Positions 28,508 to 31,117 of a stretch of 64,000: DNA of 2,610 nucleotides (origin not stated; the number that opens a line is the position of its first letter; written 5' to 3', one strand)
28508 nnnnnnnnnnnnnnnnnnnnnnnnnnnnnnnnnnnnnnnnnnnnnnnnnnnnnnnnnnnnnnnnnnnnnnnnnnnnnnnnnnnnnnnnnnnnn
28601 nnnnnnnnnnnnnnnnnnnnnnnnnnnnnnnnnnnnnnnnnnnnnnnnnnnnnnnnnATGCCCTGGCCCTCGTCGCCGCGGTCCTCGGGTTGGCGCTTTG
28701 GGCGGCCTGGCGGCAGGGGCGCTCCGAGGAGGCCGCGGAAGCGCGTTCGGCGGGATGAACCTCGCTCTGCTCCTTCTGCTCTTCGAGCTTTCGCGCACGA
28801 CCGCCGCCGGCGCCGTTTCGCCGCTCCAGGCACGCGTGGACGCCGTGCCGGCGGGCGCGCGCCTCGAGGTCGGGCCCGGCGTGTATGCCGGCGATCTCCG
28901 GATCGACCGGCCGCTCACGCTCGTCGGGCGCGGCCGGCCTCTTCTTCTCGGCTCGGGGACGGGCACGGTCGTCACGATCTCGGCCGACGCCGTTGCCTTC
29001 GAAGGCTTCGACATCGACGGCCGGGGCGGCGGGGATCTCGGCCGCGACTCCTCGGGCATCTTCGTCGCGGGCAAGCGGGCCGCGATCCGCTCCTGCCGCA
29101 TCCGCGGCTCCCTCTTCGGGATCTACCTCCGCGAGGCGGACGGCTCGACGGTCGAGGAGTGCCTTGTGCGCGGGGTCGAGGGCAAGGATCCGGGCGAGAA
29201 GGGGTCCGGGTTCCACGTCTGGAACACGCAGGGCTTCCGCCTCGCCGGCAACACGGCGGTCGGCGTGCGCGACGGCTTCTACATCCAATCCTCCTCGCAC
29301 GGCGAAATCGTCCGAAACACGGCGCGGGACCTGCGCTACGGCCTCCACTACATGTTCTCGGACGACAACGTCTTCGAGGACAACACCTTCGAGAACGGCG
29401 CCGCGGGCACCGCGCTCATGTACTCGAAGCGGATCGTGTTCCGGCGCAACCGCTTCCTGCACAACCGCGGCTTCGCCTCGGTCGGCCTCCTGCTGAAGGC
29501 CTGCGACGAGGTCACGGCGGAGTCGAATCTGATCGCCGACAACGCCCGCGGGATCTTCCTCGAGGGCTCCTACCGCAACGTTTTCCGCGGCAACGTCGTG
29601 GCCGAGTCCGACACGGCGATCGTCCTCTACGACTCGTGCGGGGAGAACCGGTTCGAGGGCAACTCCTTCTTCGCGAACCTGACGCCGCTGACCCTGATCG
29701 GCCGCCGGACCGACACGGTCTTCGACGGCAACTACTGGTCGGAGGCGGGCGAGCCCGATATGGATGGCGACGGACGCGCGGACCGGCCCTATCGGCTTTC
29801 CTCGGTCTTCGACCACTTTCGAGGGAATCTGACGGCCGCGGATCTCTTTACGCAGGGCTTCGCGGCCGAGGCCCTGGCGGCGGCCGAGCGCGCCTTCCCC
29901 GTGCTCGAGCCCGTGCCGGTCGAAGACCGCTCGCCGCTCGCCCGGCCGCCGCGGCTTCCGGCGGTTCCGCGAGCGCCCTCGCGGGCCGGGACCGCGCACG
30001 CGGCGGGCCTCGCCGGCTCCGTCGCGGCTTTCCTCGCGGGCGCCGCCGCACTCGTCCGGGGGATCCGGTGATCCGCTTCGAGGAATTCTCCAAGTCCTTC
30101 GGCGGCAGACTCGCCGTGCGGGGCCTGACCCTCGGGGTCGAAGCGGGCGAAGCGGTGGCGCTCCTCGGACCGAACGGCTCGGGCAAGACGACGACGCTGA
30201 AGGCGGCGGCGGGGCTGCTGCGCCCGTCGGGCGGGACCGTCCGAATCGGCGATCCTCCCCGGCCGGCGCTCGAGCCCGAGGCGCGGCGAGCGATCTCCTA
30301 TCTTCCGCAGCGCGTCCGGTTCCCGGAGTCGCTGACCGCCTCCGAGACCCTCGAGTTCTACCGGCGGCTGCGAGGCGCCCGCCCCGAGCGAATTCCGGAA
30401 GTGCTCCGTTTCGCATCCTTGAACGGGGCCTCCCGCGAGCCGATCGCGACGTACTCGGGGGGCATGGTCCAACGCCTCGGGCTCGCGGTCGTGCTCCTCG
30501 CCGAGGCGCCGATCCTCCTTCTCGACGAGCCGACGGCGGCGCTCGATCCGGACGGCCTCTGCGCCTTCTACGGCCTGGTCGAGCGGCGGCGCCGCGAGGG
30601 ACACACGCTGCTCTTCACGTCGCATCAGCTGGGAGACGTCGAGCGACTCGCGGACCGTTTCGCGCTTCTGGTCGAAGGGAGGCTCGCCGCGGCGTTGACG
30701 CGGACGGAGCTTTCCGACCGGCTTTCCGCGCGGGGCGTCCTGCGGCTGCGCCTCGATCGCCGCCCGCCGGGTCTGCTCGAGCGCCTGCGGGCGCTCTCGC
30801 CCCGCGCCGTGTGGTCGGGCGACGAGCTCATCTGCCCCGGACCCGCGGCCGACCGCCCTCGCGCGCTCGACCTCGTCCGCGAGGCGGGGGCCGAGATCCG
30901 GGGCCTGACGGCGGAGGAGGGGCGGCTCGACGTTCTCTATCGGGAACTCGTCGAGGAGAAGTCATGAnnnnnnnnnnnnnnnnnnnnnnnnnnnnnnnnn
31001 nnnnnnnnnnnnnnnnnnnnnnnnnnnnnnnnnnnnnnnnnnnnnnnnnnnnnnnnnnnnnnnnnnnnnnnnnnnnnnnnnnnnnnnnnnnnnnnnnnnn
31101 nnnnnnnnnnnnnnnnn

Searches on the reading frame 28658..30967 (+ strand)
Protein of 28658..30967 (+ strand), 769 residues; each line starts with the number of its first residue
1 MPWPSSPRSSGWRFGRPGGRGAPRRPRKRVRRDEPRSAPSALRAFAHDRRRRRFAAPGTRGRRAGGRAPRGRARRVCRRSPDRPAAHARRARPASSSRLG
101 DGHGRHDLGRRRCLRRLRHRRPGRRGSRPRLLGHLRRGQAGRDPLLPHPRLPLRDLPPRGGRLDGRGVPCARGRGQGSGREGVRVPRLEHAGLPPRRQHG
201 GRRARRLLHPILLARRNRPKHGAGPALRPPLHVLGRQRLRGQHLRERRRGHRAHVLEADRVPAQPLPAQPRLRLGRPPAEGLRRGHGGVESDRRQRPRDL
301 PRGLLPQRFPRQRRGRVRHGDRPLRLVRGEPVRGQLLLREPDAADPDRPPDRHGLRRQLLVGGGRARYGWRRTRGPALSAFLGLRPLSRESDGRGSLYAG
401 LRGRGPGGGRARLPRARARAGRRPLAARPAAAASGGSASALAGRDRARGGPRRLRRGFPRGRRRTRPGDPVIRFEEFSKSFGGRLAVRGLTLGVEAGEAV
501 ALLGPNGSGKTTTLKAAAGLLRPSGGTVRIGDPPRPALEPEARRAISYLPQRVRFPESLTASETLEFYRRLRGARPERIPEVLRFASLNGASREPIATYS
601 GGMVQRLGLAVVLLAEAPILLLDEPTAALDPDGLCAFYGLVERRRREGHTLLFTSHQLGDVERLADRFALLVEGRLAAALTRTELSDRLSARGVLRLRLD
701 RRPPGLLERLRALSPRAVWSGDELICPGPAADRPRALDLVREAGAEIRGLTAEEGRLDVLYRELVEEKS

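Call 61: search_protein_families(library=pfam, proteins=[window:28658-30967:+], max_evalue=0.00001)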
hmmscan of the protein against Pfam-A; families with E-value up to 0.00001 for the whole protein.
window:28658-30967:+ (769 aa): 2 families
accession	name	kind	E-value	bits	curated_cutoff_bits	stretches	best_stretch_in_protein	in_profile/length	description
PF00005.33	ABC_tran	-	1.1e-26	94.4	25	1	488-627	2-137/137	ABC transporter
PF13304.12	AAA_21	-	8.9e-13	49.4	27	1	575-657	213-299/304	AAA domain, putative AbiEii toxin, Type IV TA system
